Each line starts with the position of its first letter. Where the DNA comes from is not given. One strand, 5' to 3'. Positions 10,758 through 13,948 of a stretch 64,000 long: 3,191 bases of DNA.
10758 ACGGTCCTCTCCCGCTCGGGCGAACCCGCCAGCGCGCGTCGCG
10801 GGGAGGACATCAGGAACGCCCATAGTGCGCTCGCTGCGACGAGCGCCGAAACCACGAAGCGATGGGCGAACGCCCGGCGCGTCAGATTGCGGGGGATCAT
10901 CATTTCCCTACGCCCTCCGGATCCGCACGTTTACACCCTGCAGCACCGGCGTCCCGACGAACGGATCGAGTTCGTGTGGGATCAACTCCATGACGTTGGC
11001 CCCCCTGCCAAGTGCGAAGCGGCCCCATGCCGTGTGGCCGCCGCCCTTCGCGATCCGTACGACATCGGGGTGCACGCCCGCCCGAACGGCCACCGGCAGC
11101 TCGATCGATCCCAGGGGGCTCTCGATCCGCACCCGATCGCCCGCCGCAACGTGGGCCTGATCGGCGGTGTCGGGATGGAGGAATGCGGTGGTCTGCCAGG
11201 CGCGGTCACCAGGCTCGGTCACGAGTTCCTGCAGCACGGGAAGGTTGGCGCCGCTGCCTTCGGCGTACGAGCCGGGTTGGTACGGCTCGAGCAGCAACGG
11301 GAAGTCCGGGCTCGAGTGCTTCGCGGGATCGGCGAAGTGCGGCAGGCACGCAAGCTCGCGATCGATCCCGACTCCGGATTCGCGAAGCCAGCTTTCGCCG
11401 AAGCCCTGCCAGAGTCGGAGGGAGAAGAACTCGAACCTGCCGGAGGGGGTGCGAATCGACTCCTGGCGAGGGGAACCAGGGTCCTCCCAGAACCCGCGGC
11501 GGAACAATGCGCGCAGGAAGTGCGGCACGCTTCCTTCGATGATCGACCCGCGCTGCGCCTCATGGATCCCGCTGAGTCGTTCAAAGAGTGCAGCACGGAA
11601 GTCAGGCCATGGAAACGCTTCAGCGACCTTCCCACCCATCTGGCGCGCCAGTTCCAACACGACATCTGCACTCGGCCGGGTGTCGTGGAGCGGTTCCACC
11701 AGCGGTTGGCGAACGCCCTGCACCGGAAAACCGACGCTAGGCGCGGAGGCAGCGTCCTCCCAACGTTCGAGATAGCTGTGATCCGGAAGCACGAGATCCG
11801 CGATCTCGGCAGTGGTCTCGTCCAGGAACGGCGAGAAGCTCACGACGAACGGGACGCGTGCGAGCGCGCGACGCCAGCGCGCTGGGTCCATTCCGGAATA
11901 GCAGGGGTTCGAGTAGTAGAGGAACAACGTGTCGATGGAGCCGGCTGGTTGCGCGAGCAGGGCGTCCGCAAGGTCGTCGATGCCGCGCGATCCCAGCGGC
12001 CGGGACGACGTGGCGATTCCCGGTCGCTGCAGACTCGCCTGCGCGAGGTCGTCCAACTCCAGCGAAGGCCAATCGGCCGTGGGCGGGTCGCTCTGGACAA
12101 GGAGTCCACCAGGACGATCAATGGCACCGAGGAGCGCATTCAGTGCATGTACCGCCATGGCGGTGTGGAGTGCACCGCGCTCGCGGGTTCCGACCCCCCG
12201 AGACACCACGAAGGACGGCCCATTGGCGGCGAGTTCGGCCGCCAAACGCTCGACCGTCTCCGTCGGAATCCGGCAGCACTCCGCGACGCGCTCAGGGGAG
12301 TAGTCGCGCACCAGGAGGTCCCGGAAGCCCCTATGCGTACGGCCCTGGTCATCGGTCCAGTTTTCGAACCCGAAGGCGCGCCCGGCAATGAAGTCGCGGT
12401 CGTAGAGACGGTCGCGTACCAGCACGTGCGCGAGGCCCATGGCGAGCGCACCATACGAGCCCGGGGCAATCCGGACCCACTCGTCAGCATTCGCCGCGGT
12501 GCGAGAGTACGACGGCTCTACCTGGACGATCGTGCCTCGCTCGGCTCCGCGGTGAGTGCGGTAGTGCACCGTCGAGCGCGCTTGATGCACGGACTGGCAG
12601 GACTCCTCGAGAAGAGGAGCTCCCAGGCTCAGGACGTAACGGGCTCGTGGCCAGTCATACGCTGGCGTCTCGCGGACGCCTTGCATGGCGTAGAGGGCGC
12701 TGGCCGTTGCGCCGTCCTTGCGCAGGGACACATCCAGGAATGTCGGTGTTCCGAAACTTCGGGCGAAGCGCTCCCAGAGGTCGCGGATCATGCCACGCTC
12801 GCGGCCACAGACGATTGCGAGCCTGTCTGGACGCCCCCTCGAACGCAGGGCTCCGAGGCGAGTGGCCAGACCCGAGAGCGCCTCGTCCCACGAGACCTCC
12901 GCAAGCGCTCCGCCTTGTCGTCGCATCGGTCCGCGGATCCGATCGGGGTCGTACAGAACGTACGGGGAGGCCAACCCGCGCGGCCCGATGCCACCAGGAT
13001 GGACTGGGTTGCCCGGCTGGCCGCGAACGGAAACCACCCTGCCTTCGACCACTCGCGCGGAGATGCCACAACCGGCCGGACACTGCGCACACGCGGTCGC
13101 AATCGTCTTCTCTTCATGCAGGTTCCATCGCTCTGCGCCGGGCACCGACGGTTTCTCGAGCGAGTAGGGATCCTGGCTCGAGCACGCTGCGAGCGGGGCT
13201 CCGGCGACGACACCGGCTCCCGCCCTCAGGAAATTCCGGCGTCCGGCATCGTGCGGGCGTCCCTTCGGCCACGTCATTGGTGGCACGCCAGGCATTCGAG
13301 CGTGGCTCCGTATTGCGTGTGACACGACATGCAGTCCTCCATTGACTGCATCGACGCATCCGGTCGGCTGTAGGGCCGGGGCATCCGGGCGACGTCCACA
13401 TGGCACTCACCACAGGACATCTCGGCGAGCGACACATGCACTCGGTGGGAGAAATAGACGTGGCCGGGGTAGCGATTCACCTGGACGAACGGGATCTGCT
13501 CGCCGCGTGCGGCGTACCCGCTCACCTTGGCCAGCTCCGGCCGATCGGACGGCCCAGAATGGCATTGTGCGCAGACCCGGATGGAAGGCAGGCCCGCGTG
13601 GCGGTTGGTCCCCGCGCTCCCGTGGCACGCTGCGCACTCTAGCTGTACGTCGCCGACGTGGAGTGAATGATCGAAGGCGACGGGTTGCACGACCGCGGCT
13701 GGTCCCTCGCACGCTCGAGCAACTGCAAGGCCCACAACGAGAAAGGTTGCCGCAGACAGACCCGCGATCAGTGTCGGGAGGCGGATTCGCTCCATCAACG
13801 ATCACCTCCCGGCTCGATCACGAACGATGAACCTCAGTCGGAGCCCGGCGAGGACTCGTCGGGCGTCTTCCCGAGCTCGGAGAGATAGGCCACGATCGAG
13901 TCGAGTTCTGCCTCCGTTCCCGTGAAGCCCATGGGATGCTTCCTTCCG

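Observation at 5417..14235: MtrAB porin-cytochrome converging on a QrcABCD-like complex: a candidate self-contained trans-envelope electron conduit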

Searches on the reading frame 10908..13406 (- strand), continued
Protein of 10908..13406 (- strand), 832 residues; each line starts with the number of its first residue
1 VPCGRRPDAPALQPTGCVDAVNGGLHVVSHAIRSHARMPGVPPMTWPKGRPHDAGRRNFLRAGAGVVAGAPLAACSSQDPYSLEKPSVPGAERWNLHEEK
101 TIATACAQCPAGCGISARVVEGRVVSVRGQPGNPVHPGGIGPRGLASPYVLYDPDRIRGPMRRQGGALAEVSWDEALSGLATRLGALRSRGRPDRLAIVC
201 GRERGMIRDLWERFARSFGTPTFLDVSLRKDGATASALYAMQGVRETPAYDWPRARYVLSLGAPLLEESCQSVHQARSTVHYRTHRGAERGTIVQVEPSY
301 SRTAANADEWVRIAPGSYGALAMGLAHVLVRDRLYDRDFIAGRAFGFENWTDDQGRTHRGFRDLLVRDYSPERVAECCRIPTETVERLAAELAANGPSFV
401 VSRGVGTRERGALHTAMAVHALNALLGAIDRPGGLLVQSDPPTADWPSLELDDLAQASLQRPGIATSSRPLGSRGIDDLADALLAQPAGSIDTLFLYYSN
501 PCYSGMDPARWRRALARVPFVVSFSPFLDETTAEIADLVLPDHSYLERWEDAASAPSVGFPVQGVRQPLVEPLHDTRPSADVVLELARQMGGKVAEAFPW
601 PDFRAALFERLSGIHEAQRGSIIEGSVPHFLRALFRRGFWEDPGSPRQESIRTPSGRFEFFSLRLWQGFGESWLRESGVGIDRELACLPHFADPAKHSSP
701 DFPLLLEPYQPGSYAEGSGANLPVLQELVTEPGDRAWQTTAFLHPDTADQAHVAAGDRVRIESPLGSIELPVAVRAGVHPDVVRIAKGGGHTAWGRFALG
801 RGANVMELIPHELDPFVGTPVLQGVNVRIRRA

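Call 46: search_solved_structures(query=window:10908-13277:-, max_evalue=1e-10, show_alignments=2)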
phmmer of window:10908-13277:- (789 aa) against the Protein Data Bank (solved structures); distinct sequences matched with E-value up to 1e-10: 30.
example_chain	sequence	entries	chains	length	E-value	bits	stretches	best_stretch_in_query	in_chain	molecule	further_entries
6cz7_A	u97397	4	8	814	8.1e-61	209.7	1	58-781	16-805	ArrA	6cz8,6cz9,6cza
2vpw_A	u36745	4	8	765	1e-47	166.3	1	50-787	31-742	THIOSULFATE REDUCTASE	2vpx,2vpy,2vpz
2jim_A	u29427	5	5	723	3.5e-25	91.8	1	55-392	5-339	PERIPLASMIC NITRATE REDUCTASE | PROTEIN (PERIPLASMIC NITRATE REDUCTASE)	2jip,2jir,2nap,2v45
2jio_A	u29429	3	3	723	3.6e-25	91.8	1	55-392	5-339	PERIPLASMIC NITRATE REDUCTASE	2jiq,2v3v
7qv7_S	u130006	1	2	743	2.1e-24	89.2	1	57-572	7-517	Hydrogen dependent carbon dioxide reductase subunit FdhF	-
7bkb_D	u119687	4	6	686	1e-22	83.6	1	57-307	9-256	Formate dehydrogenase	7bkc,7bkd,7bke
9t1s_L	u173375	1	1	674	3e-22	82.1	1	59-335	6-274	formate dehydrogenase (coenzyme F420)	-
9vap_A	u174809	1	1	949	1.2e-21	80.1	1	11-367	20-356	Formate dehydrogenase molybdopterin-binding subunit FdhA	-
9wxb_B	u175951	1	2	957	2.9e-21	78.8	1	52-505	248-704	Formate dehydrogenase alpha subunit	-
1aa6_A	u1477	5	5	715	7e-20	74.2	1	57-549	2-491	FORMATE DEHYDROGENASE H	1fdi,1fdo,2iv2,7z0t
2e7z_A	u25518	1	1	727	3.7e-19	71.9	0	62-308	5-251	Acetylene hydratase Ahy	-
6tg9_A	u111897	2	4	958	4.7e-18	68.2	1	48-506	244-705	Formate dehydrogenase subunit alpha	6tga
8k9e_B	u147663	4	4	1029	6.3e-17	64.5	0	434-554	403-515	Fe-S-cluster-containing hydrogenase components 1-like protein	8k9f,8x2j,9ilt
7vw6_A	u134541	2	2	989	2.1e-16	62.7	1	52-547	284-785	Formate dehydrogenase | Tungsten-containing formate dehydrogenase alpha subunit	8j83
7e5z_A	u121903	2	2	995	2.2e-16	62.7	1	52-547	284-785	Formate dehydrogenase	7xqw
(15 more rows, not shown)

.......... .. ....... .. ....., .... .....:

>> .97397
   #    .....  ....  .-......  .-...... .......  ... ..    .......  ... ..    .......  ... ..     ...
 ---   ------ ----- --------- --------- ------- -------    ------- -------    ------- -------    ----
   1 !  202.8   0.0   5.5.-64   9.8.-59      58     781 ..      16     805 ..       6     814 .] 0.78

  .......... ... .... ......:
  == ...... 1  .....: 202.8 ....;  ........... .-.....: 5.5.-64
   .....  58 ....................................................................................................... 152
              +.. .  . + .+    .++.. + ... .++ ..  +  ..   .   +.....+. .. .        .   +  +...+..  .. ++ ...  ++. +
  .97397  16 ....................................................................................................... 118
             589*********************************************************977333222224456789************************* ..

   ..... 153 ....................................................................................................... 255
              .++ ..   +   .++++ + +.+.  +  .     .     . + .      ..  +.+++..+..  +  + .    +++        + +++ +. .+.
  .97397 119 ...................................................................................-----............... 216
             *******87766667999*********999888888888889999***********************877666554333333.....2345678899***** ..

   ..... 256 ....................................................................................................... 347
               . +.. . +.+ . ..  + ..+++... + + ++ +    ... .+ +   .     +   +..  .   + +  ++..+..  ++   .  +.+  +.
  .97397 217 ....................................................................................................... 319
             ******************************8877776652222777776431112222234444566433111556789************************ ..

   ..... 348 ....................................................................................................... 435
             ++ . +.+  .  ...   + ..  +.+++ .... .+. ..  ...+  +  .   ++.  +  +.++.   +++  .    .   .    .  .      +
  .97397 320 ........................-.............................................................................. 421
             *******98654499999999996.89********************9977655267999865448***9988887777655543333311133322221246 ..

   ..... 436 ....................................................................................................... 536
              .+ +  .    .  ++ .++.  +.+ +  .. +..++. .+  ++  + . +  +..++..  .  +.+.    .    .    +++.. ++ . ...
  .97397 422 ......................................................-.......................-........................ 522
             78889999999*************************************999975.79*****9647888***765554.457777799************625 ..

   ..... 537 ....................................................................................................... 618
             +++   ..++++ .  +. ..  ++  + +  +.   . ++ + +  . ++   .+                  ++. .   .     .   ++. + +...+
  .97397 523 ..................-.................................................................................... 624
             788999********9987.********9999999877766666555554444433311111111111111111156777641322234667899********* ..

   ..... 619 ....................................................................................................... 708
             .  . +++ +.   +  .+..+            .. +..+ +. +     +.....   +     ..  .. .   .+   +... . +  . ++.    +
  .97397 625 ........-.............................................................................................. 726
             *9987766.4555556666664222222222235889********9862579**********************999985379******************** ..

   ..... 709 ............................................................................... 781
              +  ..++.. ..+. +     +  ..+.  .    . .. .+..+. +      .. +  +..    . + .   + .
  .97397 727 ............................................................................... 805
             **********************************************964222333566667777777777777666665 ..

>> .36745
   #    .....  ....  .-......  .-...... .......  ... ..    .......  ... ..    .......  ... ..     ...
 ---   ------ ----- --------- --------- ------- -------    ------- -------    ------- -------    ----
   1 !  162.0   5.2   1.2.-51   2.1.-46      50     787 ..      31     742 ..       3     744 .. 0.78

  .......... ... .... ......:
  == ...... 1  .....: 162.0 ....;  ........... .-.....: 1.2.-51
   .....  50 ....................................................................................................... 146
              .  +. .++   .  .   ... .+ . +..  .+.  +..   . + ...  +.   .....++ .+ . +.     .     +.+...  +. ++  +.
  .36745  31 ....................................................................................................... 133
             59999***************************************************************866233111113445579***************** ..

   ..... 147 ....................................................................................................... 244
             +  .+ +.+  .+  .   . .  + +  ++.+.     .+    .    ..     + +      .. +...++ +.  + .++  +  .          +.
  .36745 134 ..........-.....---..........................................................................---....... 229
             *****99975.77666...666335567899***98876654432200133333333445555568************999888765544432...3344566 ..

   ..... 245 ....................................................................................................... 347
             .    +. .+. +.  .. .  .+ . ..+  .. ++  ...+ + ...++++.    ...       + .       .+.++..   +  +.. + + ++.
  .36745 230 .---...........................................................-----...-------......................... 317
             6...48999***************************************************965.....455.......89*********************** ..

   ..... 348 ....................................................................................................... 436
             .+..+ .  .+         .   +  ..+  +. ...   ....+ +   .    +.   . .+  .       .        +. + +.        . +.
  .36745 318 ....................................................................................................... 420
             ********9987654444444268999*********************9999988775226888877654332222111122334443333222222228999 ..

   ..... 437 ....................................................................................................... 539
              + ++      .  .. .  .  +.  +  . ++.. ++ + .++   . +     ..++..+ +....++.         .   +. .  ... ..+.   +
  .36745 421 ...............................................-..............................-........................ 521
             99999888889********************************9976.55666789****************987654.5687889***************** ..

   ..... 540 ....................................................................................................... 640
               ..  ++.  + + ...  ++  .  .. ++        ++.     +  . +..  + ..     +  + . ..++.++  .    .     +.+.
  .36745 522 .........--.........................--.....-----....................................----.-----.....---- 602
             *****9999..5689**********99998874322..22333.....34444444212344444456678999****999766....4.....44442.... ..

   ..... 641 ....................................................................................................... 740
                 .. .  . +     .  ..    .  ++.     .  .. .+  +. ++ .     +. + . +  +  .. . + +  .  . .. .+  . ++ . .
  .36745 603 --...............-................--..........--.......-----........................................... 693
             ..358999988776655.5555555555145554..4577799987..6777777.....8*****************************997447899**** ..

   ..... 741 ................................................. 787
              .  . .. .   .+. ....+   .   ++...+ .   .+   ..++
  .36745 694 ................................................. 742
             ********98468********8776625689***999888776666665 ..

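Call 111: search_protein_families(library=ncbifam, proteins=[L026:1035-2033:+, L026:2067-4412:+, L026:8596-10146:+, L026:5361-7775:+, L026:68-1000:+, L030:15011-15814:+, L030:17984-19711:+], max_evalue=0.00001)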
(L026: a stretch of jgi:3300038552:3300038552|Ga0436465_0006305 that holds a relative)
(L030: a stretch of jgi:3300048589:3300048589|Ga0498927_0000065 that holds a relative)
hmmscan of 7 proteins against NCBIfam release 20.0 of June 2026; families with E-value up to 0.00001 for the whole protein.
L026:1035-2033:+ (332 aa): 7 families
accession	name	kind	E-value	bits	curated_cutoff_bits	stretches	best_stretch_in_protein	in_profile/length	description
TIGR03508.1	decahem_SO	subfamily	2.4e-84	282.8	192.2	1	48-326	1-258/258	DmsE family decaheme c-type cytochrome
NF041028.1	decahem_GSU2203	exception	2.2e-64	217.7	325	1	43-326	30-305/317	GSU2203 family decaheme c-type cytochrome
TIGR01905.1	paired_CXXCH_1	subfamily_domain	5.9e-22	77.3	25.2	2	200-241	1-39/41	doubled CXXCH domain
NF008659.0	PRK11659.1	equivalog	4.7e-16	59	184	1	51-170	48-156/188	cytochrome c nitrite reductase pentaheme subunit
TIGR03146.1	cyt_nit_nrfB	equivalog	5.7e-15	55.9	166.6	1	51-170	13-130/145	cytochrome c nitrite reductase pentaheme subunit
TIGR03153.1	cytochr_NrfH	equivalog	5.4e-07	29.7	134.2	0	170-220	17-65/138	cytochrome c nitrite reductase small subunit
NF047727.1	4hemeCytCCctA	equivalog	1.4e-06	28.4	180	0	183-242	59-108/109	tetraheme c-type cytochrome CctA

L026:2067-4412:+ (781 aa): 2 families
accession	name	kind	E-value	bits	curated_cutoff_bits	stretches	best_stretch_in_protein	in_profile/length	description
TIGR03509.1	OMP_MtrB_PioB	subfamily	4.6e-109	365.8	240.05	1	64-779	4-662/662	MtrB/PioB family decaheme-associated outer membrane protein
NF041027.1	GSU2204_Se_pt_1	equivalog_domain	4.4e-14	52.2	350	1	379-622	311-570/580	GSU2204 family CXXCH-containing (seleno)protein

L026:8596-10146:+ (516 aa): 2 families
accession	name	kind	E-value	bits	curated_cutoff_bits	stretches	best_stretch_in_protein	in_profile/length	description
NF045798.1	DsrP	equivalog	2.4e-20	73.3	350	1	20-164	9-143/346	sulfate reduction electron transfer complex DsrMKJOP subunit DsrP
NF008133.1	PRK10881.1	equivalog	4.9e-08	32.8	450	1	60-423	46-375/377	Ni/Fe-hydrogenase cytochrome b subunit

L026:5361-7775:+ (804 aa): 24 families
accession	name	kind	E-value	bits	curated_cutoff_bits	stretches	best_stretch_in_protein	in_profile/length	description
NF041783.2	mnquin_red_QrcB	equivalog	2.1e-95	320.4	440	2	50-549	50-505/695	menaquinone reductase molybdopterin-binding-like subunit QrcB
NF012032.0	PRK15488.1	equivalog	3.4e-89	299.8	694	1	5-570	3-548/759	thiosulfate reductase PhsA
NF041714.1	arsenate_red_ArrA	equivalog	4.2e-86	289.8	1600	1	6-801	4-847/848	arsenate respiratory reductase molybdopterin-containing subunit ArrA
TIGR02166.1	dmsA_ynfE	subfamily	2.8e-44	151.3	777.7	2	5-390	1-398/794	DMSO/selenate family reductase complex A subunit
TIGR01591.1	Fdh-alpha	equivalog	1.4e-40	139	666.25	1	56-393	2-322/672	formate dehydrogenase subunit alpha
TIGR03479.1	DMSO_red_II_alp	subfamily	2.6e-33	115.1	984.75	2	49-295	55-303/913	molybdopterin-dependent oxidoreductase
NF041885.1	selenate_YnfE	exception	3.5e-29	101.2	1675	1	5-394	3-409/805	selenate/tellurate reductase subunit YnfE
NF041884.1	selenate_YnfF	exception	2.9e-27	94.9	1650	1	6-394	2-402/798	selenate/tellurate reductase subunit YnfF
NF011566.1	PRK14990.1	exception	5.1e-26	90.9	1600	1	20-395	27-423/814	dimethylsulfoxide reductase subunit A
NF011567.1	PRK14991.1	equivalog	1.6e-25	89.1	1750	0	710-765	908-963/1022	tetrathionate reductase subunit TtrA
NF041513.1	formate_DH_Act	exception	1.3e-24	86.1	1400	1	46-146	36-134/1067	formate dehydrogenase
NF047855.1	AssmNtatRedNasC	equivalog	8.4e-23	80.5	1100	1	49-374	17-327/708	assimilatory nitrate reductase catalytic subunit NasC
TIGR01553.1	formate-DH-alph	equivalog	2.1e-22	78.7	814.2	1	47-145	39-142/1009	formate dehydrogenase-N subunit alpha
TIGR00509.1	bisC_fam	subfamily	1.7e-21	76.2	1017.55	1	237-548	197-511/772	molybdopterin guanine dinucleotide-containing S/N-oxide reductase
NF041323.1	Nitr_red_NasA_Halo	equivalog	5.6e-17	61.5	1000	1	59-311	2-248/673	assimilatory nitrate reductase NasA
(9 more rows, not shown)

L026:68-1000:+ (310 aa): 1 family
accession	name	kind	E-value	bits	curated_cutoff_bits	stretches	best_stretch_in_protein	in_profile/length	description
TIGR03477.1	DMSO_red_II_gam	subfamily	5.9e-06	25.8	169.85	0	208-287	112-191/206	DMSO reductase family type II enzyme, heme b subunit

L030:15011-15814:+ (267 aa): 7 families
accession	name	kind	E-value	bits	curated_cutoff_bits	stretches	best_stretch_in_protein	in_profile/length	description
NF041028.1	decahem_GSU2203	exception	2.9e-46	158.1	325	2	107-261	145-303/317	GSU2203 family decaheme c-type cytochrome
TIGR03508.1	decahem_SO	subfamily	9.8e-45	153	192.2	2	106-261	113-256/258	DmsE family decaheme c-type cytochrome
TIGR01905.1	paired_CXXCH_1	subfamily_domain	8.7e-12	44.8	25.2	1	187-223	1-38/41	doubled CXXCH domain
NF041198.1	UshA_like_PCGU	equivalog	1.6e-10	40.2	275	1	77-119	469-510/519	UshA-like (seleno)protein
TIGR03153.1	cytochr_NrfH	equivalog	3e-09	37.1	134.2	0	107-223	25-135/138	cytochrome c nitrite reductase small subunit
NF008659.0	PRK11659.1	equivalog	3.3e-08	33.4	184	1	99-228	35-174/188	cytochrome c nitrite reductase pentaheme subunit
TIGR03146.1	cyt_nit_nrfB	equivalog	4.1e-07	30.4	166.6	0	163-223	78-143/145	cytochrome c nitrite reductase pentaheme subunit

L030:17984-19711:+ (575 aa): 3 families
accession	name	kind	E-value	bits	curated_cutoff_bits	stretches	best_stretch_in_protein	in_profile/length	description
NF041198.1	UshA_like_PCGU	equivalog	2.3e-25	89.2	275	1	137-264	400-517/519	UshA-like (seleno)protein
TIGR01905.1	paired_CXXCH_1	subfamily_domain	9.9e-08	31.8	25.2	0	317-335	8-26/41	doubled CXXCH domain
TIGR03508.1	decahem_SO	subfamily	1.9e-06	27.5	192.2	0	188-340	4-168/258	DmsE family decaheme c-type cytochrome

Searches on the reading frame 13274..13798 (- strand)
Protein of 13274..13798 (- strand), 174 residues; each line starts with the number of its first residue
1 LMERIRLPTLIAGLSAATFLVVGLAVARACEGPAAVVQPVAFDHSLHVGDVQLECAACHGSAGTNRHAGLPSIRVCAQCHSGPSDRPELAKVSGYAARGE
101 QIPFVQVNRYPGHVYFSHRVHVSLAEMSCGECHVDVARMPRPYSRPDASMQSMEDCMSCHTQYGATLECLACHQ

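Call 3: search_protein_families(library=pfam, proteins=[window:13274-13798:-], max_evalue=0.01)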
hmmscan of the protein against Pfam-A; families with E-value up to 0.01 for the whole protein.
window:13274-13798:- (174 aa): 4 families
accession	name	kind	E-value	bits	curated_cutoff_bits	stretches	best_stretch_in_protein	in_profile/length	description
PF14522.11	Cytochrome_C7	-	3.8e-15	55.9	24.8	2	114-174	1-67/67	Cytochrome c7 and related cytochrome c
PF02085.21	Cytochrom_CIII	-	1.5e-08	35.4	22.9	1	35-84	16-57/101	Class III cytochrome C family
PF14537.11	Cytochrom_c3_2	-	3.1e-05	24.8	25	0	51-133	5-78/79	Cytochrome c3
PF22113.1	Mtrc-MtrF_II-IV_dom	-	0.00068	19.6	30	0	54-163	8-130/176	Outer membrane cytochrome MtrC/MtrF-like, domains II/IV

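Call 4: search_protein_families(library=ncbifam, proteins=[window:13274-13798:-], max_evalue=0.01)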
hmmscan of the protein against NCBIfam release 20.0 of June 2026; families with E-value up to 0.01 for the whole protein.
window:13274-13798:- (174 aa): 7 families
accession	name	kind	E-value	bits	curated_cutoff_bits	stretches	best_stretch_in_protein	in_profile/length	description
NF041781.1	mnquin_red_QrcA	equivalog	1.9e-24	86.2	180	1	35-174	26-174/174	menaquinone reductase multiheme cytochrome c subunit QrcA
TIGR04257.1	nanowire_3heme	domain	1e-11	44.8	40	1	110-174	9-75/75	c(7)-type cytochrome triheme domain-containing protein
NF045713.1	CxxCH_16_HmcA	equivalog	0.0012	17.5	400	0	32-81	288-326/541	sulfate respiration complex hexadecaheme cytochrome HmcA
NF038038.1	cytoc_DsrJ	equivalog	0.0029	17.9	100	0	121-173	86-121/121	sulfate reduction electron transfer complex DsrMKJOP subunit DsrJ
NF040967.1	cytc_ExtN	equivalog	0.0064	15.4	200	1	43-163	29-140/415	selenite/tellurite reduction operon c-type cytochrome ExtN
NF040968.1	FeS_ExtO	equivalog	0.0071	15.2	200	0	44-163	30-140/416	selenite/tellurite reduction operon b-type cytochrome iron-sulfur cluster-binding subunit ExtO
NF008243.0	PRK11019.1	equivalog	0.0081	16.6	96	1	45-99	29-81/88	DksA/TraR family C4-type zinc finger protein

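Call 47: search_solved_structures(query=window:13274-13798:-, max_evalue=0.1)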
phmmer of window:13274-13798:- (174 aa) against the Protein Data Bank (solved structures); distinct sequences matched with E-value up to 0.1: 9.
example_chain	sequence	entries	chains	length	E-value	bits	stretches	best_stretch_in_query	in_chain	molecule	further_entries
8k9e_A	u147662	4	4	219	1.1e-20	77.7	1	34-161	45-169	Cytochrome c7-like domain-containing protein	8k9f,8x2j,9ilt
6btm_A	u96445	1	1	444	4.2e-19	72.6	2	9-96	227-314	Alternative Complex III subunit A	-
6f0k_A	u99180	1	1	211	3.8e-14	56.5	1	41-162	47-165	Cytochrome c family protein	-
3ov0_A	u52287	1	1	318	6.2e-14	55.8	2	37-173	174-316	Cytochrome c family protein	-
6lod_A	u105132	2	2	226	2.5e-13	53.8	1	37-161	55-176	MULTIHEME_CYTC domain-containing protein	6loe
3ouq_A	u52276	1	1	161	1.3e-08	38.5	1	101-173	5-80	Cytochrome c family protein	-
3h4n_A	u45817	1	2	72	0.049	17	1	40-82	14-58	Cytochrome c7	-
1ehj_A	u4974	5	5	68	0.069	16.5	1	109-173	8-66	CYTOCHROME C7 | CYTOCHROME C551.5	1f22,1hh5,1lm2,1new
1kwj_A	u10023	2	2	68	0.09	16.2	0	109-173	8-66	cytochrome c7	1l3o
